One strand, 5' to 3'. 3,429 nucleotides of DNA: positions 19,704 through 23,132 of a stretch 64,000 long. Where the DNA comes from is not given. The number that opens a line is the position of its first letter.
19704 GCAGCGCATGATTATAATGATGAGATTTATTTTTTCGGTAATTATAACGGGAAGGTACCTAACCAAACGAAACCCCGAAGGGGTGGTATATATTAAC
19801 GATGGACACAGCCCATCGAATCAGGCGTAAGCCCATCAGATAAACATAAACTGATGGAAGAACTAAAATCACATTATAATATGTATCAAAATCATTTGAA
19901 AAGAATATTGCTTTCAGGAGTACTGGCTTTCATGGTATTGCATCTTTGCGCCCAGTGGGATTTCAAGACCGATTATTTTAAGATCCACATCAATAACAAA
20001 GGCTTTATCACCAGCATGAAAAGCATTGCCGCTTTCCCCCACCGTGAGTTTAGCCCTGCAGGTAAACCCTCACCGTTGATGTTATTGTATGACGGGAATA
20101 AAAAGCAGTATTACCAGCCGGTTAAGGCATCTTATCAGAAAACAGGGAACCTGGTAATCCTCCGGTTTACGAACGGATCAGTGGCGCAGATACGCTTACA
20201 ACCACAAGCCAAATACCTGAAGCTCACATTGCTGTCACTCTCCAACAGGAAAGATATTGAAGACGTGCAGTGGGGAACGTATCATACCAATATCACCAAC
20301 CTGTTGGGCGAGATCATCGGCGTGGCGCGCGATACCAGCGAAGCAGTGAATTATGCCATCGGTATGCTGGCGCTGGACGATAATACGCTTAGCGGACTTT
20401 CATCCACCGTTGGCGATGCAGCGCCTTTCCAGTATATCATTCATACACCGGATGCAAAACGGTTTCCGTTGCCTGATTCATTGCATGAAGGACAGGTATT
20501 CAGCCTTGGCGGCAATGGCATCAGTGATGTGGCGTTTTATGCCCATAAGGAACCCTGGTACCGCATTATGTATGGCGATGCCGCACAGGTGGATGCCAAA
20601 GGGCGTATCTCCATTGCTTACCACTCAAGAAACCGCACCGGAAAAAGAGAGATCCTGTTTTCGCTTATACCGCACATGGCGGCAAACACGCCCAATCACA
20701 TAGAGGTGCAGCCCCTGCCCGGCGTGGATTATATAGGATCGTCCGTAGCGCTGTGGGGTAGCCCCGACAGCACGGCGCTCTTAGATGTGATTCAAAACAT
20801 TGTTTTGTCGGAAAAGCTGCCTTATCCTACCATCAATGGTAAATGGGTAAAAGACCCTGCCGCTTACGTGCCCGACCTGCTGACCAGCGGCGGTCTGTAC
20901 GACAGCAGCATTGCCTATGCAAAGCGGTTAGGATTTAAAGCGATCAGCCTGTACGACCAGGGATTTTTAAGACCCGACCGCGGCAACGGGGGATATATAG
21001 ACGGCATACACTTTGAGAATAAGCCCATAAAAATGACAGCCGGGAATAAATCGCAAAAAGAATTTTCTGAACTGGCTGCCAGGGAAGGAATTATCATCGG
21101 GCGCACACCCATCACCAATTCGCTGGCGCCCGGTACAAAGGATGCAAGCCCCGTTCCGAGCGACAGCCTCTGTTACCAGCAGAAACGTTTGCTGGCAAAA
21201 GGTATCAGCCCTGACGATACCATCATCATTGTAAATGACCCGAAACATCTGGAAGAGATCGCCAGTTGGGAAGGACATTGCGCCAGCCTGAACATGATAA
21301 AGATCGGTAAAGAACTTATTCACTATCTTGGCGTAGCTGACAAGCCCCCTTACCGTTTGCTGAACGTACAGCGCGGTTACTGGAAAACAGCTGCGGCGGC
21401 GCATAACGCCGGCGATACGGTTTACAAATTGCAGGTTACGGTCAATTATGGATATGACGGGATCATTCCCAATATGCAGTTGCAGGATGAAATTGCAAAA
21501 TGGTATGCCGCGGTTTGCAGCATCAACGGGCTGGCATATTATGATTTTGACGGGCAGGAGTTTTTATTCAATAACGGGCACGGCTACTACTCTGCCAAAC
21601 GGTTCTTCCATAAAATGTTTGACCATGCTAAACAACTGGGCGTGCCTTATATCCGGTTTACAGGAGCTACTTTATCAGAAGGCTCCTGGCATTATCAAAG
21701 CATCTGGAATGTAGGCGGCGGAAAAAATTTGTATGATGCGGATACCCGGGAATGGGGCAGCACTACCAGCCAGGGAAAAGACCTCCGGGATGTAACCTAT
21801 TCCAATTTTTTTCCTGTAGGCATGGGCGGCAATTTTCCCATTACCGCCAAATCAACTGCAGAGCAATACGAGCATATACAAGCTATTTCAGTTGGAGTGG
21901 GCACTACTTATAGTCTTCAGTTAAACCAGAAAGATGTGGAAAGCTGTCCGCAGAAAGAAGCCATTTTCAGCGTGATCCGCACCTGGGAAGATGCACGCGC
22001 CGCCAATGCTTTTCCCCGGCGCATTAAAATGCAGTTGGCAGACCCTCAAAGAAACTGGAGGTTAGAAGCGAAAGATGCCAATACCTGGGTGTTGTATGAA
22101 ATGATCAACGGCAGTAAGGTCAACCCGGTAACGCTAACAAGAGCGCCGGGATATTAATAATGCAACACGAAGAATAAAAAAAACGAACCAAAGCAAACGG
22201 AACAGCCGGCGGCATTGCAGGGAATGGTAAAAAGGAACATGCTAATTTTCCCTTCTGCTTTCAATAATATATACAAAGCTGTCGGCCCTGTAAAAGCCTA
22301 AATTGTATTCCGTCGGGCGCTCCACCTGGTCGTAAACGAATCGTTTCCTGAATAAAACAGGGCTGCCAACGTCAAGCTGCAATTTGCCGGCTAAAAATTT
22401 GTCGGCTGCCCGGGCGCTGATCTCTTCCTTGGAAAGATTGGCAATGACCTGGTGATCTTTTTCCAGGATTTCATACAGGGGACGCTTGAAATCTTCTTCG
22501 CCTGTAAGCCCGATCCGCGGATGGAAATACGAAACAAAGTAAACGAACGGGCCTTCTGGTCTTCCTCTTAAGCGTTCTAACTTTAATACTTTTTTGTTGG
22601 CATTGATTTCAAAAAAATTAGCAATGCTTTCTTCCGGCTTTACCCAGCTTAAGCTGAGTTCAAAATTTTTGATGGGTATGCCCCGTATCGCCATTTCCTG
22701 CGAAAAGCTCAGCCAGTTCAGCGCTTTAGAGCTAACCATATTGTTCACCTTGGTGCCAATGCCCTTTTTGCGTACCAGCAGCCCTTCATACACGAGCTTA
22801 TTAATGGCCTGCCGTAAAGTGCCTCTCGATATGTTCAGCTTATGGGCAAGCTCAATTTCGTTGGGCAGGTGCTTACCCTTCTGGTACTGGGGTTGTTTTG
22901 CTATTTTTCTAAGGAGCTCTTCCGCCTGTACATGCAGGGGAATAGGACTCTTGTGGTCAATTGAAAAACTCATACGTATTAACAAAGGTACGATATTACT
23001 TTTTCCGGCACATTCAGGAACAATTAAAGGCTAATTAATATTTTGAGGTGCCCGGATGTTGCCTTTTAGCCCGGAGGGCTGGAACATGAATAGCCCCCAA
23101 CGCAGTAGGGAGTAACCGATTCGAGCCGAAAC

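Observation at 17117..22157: Two divergent full-length paralogues of an unassigned ~800 aa secreted protein family at the core of an alpha-mannosidase PUL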

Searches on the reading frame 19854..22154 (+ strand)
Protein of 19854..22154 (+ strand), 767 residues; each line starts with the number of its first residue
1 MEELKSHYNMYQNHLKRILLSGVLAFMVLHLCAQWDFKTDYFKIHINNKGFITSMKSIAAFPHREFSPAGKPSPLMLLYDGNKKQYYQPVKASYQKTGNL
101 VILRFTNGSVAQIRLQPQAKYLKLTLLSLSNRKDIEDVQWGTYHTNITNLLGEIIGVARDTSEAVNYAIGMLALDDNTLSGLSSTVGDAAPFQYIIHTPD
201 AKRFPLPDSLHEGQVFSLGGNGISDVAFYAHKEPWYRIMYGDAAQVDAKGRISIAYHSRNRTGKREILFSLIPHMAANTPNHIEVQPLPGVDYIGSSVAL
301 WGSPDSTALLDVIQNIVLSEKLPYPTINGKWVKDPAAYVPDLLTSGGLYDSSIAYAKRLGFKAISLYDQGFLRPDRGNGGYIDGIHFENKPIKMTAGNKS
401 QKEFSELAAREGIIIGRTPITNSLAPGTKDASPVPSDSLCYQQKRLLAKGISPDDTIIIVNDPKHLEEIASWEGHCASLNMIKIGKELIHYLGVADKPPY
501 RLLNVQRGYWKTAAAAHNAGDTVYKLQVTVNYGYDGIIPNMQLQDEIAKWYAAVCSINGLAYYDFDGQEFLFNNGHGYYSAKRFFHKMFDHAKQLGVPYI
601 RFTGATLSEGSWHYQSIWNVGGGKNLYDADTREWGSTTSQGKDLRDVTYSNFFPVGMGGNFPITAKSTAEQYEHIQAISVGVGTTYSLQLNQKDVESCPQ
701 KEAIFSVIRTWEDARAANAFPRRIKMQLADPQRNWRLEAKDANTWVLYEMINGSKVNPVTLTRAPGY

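Call 4: search_protein_families(library=pfam, proteins=[window:19854-22154:+], max_evalue=1)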
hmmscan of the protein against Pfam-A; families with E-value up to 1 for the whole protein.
window:19854-22154:+ (767 aa): 0 families

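Call 5: search_protein_families(library=ncbifam, proteins=[window:19854-22154:+], max_evalue=1)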
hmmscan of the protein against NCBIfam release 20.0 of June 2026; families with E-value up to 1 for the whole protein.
window:19854-22154:+ (767 aa): 0 families

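Call 8: search_solved_structures(query=window:19854-22154:+, max_evalue=10)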
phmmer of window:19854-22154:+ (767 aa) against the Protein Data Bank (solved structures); distinct sequences matched with E-value up to 10: 0.

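Call 11: find_homologous_proteins(query=window:19854-22154:+, max_evalue=0.001)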
Query window:19854-22154:+ (767 aa): 962 proteins with E <= 0.001 among 8000 candidates; the best 120 are listed.
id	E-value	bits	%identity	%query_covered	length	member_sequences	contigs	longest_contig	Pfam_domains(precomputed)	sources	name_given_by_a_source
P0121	0.0e+0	1769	100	99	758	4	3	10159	-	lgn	-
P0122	0.0e+0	1516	86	99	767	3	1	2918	-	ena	-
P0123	0.0e+0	1463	83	99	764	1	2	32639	-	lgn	-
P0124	0.0e+0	1462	82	99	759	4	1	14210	-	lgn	-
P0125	0.0e+0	1456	81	99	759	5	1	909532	-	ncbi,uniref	ncbi:hypothetical protein [Niabella hirudinis]|uniref:hypothetical protein n=1 Tax=Niabella hirudini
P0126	0.0e+0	1450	82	99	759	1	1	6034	-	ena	-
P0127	0.0e+0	1447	81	98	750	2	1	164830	-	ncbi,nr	ncbi:MAG: hypothetical protein KF862_20100 [Chitinophagaceae bacterium]|nr:hypothetical protein [Chi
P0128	0.0e+0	1446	81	99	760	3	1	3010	-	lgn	-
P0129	0.0e+0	1445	83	96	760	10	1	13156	-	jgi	-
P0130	0.0e+0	1430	81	99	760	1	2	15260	-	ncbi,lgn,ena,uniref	ncbi:hypothetical protein [Chitinophaga sp.]|uniref:hypothetical protein n=1 Tax=Chitinophaga sp. Ta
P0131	0.0e+0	1426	81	97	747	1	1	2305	-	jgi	jgi:hypothetical protein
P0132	0.0e+0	1421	80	98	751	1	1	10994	-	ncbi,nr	ncbi:MAG: hypothetical protein J7539_16125 [Niabella sp.]|nr:hypothetical protein [Niabella sp.]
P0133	0.0e+0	1406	78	99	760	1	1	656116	-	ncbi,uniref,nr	ncbi:hypothetical protein LQ567_03690 [Niabella pedocola]|uniref:Uncharacterized protein n=1 Tax=Nia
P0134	0.0e+0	1402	79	98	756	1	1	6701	-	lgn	-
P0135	0.0e+0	1402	80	98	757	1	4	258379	-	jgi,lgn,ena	-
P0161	0.0e+0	1353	77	98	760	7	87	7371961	-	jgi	jgi:hypothetical protein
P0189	0.0e+0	1335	75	98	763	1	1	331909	-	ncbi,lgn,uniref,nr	ncbi:hypothetical protein [Pedobacter nyackensis]|uniref:Glycosyl hydrolases related to GH101 family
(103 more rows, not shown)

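Call 33: find_encoding_contigs(protein=P0161, flank=10000, max_places=3)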
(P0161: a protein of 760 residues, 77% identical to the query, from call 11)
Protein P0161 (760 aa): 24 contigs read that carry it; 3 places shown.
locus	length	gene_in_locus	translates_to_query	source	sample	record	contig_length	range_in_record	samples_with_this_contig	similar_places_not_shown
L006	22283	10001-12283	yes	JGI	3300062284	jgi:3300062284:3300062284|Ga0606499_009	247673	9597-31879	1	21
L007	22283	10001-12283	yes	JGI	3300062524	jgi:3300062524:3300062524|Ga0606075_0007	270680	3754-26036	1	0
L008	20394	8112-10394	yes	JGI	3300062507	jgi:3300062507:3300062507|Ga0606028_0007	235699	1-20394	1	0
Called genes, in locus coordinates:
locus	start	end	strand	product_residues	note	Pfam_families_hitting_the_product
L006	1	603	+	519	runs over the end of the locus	PF00474:SSF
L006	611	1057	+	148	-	PF05336:rhaM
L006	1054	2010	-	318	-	PF00165:HTH_AraC (faint), PF12833:HTH_18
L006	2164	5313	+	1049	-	PF13715:CarbopepD_reg_2, PF07715:Plug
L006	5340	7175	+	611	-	PF14322:SusD-like_3, PF07980:SusD_RagB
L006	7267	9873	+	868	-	PF00933:Glyco_hydro_3, PF01915:Glyco_hydro_3_C, PF07691:PA14, PF14310:Fn3-like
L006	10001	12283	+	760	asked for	-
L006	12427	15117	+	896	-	PF02837:Glyco_hydro_2_N, PF00703:Glyco_hydro_2, PF02836:Glyco_hydro_2_C, PF16355:DUF4982, PF18565:Glyco_hydro2_C5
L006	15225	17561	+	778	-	PF02838:Glyco_hydro_20b, PF00728:Glyco_hydro_20, PF13385:Laminin_G_3 (weak)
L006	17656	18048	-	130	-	PF08818:DUF1801 (weak)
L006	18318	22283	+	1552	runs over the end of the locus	PF13195:DUF4011, PF13086:AAA_11 (weak), PF13604:AAA_30 (faint), PF13245:AAA_19 (faint), PF13086:AAA_11, PF13087:AAA_12, PF18741:MTES_1575, PF11784:DUF3320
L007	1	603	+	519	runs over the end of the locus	PF00474:SSF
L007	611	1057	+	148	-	PF05336:rhaM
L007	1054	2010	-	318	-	PF00165:HTH_AraC (faint), PF12833:HTH_18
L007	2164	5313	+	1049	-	PF13715:CarbopepD_reg_2, PF07715:Plug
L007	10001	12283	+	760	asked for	-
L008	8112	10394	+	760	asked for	-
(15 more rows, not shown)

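Call 34: find_encoding_contigs(protein=P0189, flank=10000, max_places=2)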
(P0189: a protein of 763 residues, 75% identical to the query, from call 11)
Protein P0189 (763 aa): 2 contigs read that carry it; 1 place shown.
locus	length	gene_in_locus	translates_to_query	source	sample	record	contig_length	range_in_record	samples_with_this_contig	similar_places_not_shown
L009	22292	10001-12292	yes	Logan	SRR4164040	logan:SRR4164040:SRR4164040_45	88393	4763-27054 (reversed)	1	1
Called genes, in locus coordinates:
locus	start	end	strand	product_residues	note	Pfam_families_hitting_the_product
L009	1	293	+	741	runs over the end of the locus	PF14498:Glyco_hyd_65N_2, PF22124:Glyco_hydro_95_cat, PF21307:Glyco_hydro_95_C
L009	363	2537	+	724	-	-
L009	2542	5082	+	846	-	-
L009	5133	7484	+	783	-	PF02065:Melibiase (weak)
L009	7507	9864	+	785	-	PF02838:Glyco_hydro_20b, PF00728:Glyco_hydro_20, PF13385:Laminin_G_3 (weak)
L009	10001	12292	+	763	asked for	-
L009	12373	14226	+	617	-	PF14508:GH97_N, PF10566:Glyco_hydro_97, PF14509:GH97_C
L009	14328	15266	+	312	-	PF00248:Aldo_ket_red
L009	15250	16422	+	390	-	PF13378:MR_MLE_C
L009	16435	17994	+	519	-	PF00474:SSF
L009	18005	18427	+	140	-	PF05336:rhaM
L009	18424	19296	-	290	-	PF00165:HTH_AraC (faint), PF12833:HTH_18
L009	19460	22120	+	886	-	-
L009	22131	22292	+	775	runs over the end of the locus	-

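Call 68: predict_structure(alignment_id=A4)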
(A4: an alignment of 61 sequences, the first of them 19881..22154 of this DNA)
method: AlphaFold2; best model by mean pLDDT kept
length: 758 residues; sequences in the alignment: 61
mean_pLDDT: 78.7   pTM: 0.82
mean pLDDT of the five models: 78.7, 77.6, 77.4, 76.8, 76.3
residues with pLDDT >= 90: 265; 70-90: 305; 50-70: 102; < 50: 86
segments of 3 or more residues with pLDDT < 50: 186-191, 193-195, 207-232, 360-368, 612-643, 645-647
pLDDT, mean of each block of 10 residues (from residue 1): 81 80 83 95 93 85 92 93 94 97 97 97 94 85 69 80 91 73 49 49 48 35 42 61 85 87 60 89 95 84 86 80 74 79 91 77 48 56 78 87 80 73 88 94 95 89 61 94 91 94 94 92 72 90 81 73 83 88 82 70 72 38 29 41 50 82 82 72 89 94 88 81 86 95 92 87
secondary structure, 60 per line:
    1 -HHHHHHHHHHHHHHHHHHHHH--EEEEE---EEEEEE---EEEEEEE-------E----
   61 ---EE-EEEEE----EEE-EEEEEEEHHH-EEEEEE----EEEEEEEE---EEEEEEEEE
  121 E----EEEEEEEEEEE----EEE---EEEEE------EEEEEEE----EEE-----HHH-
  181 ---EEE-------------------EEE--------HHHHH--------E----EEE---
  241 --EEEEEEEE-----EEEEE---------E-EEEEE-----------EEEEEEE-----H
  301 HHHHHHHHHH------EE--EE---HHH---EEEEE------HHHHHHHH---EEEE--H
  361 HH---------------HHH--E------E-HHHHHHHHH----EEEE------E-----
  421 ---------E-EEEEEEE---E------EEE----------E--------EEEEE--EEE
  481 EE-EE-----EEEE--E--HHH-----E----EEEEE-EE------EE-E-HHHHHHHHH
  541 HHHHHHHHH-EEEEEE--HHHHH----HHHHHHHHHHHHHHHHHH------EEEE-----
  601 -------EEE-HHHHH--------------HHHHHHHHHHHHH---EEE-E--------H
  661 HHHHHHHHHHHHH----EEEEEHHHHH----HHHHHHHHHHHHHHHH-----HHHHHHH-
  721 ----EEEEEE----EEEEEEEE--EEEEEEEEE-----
elements in order (helices of 4 or more, strands of 3 or more residues): H2-22 E25-29 E33-38 E42-48 E67-71 E76-78 E80-86 E91-96 E101-108 E112-121 E126-136 E141-143 E147-151 E158-164 E169-171 E184-186 E206-208 H217-221 E235-237 E243-250 E256-260 E272-276 E288-294 H300-310 E332-336 H343-350 E354-357 H392-400 E405-408 E432-438 E449-451 E471-475 E478-482 E491-494 E513-517 H532-549 E551-556 H559-563 H568-585 E592-595 E608-610 H612-616 H631-643 E647-649 H660-673 E678-682 H683-687 H692-707 H713-719 E725-730 E735-742 E745-753

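Call 70: fold_search(model_id=the predicted structure, library=pdb)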
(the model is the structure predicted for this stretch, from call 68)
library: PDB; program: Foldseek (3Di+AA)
matches with E <= 10: 904; with E <= 0.001: 27
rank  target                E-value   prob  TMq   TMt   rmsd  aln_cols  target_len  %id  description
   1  5aee_A                1.8e-09  1.00  0.36  0.39  14.0       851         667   11  A bacterial protein structure in glycoside hydrolase family 31 (released 2016-02-10)
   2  9ayu_A                7.2e-09  1.00  0.34  0.38  14.6       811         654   10  Structure of the A type blood alpha-D-galactosamine galactosaminidase D463A mutant from Flavonifractor plautii (released 2024-12-18)
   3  9awt_A                7.6e-09  1.00  0.33  0.37  13.8       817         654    9  Structure of the A type blood alpha-D-galactosamine galactosaminidase from Flavonifractor plautii in complex with GalN (released 2024-12-18)
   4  5aeg_A                1.1e-08  1.00  0.35  0.39  13.6       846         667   10  A bacterial protein structure in glycoside hydrolase family 31. (released 2016-02-10)
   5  7ehh_A                6.5e-07  1.00  0.29  0.35  16.8       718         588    9  Crystal structure of alpha-glucosidase from Weissella cibaria BKK1 in complex with maltose (released 2021-08-11)
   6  2g3m_F                1.9e-06  1.00  0.27  0.29  15.7       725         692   10  Crystal structure of the Sulfolobus solfataricus alpha-glucosidase MalA (released 2006-05-02)
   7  7exf_B                1.3e-05  1.00  0.35  0.37  13.1       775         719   10  Crystal structure of wild-type from Arabidopsis thaliana complexed with Galactose (released 2022-11-30)
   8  7exh_A                1.8e-05  1.00  0.28  0.30  15.3       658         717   10  Crystal structure of D383A mutant from Arabidopsis thaliana complexed with Galactinol. (released 2022-11-30)
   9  5xfm_B                4.1e-05  1.00  0.32  0.38  15.2       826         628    7  Crystal structure of beta-arabinopyranosidase (released 2018-02-28)
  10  5xfm_A                4.1e-05  1.00  0.31  0.36  15.7       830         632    7  Crystal structure of beta-arabinopyranosidase (released 2018-02-28)
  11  6lcl_C                4.8e-05  1.00  0.29  0.43  11.5       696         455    9  TtGalA, alpha-galactosidase from Thermus thermophilus in complex with stachyose (released 2020-09-30)
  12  7exf_A                5.0e-05  1.00  0.33  0.35  12.6       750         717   10  Crystal structure of wild-type from Arabidopsis thaliana complexed with Galactose (released 2022-11-30)
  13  7exj_A                5.3e-05  1.00  0.33  0.34  12.6       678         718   10  Crystal structure of alkaline alpha-galctosidase D383A mutant from Arabidopsis thaliana complexed with Raffinose (released 2022-11-30)
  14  5a2c_A                9.4e-05  1.00  0.23  0.34  11.6       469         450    9  Crystal Structure of Anoxybacillus Alpha-amylase Provides Insights into a New Glycosyl Hydrolase Subclass (released 2016-03-30)
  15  7exg_A                1.2e-04  1.00  0.33  0.34  11.9       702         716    9  Crystal structure of D383A mutant from Arabidopsis thaliana complexed with Galactose. (released 2022-11-30)
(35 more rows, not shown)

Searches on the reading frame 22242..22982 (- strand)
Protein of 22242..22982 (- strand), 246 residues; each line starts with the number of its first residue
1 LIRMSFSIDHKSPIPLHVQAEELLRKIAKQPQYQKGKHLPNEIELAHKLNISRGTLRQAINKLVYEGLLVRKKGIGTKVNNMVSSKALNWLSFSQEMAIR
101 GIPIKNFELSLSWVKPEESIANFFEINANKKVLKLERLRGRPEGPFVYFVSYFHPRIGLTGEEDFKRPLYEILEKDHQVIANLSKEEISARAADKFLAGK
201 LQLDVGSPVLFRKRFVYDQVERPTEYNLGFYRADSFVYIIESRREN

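Call 4: search_protein_families(library=pfam, proteins=[window:22242-22982:-], max_evalue=1)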
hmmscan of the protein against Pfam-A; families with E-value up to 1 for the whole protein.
window:22242-22982:- (246 aa): 20 families
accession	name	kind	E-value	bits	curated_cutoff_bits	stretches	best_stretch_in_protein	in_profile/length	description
PF07702.18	UTRA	-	6e-26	91.4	23.8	1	109-236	11-140/141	UTRA domain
PF00392.27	GntR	-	1.9e-13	50.3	27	1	20-79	5-64/64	Bacterial regulatory proteins, gntR family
PF14502.12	HTH_41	-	3.2e-05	23.7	25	1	36-68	3-35/48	Helix-turn-helix domain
PF13412.12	HTH_24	-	0.0015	18.5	21.9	1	44-69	22-47/48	Winged helix-turn-helix DNA-binding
PF01047.28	MarR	-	0.0049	17.2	24.6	1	41-73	19-51/59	MarR family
PF08279.18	HTH_11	-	0.0074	16.6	25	1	44-69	20-45/55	HTH domain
PF01325.25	Fe_dep_repress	-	0.013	16.2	26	1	34-73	17-56/60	Iron dependent repressor, N-terminal DNA binding domain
PF08220.18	HTH_DeoR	-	0.022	14.9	21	1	44-74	19-49/57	DeoR-like helix-turn-helix domain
PF21984.2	DnaD_N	-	0.04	14.5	27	1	31-74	27-70/101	DnaD N-terminal domain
PF07848.18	PaaX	-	0.061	14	24.8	1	43-73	27-57/70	PaaX-like protein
PF13545.12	HTH_Crp_2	-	0.061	13.7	27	1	44-74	27-58/70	Crp-like helix-turn-helix domain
PF12802.13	MarR_2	-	0.071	13.7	27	1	44-72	25-53/61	MarR family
PF08280.17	HTH_Mga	-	0.076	13.5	23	1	44-69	24-51/59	M protein trans-acting positive regulator (MGA) HTH domain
PF09339.16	HTH_IclR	-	0.13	12.5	22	1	44-71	23-50/52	IclR helix-turn-helix domain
PF13551.12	HTH_29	-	0.14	12.7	28.1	1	44-81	17-56/64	Winged helix-turn helix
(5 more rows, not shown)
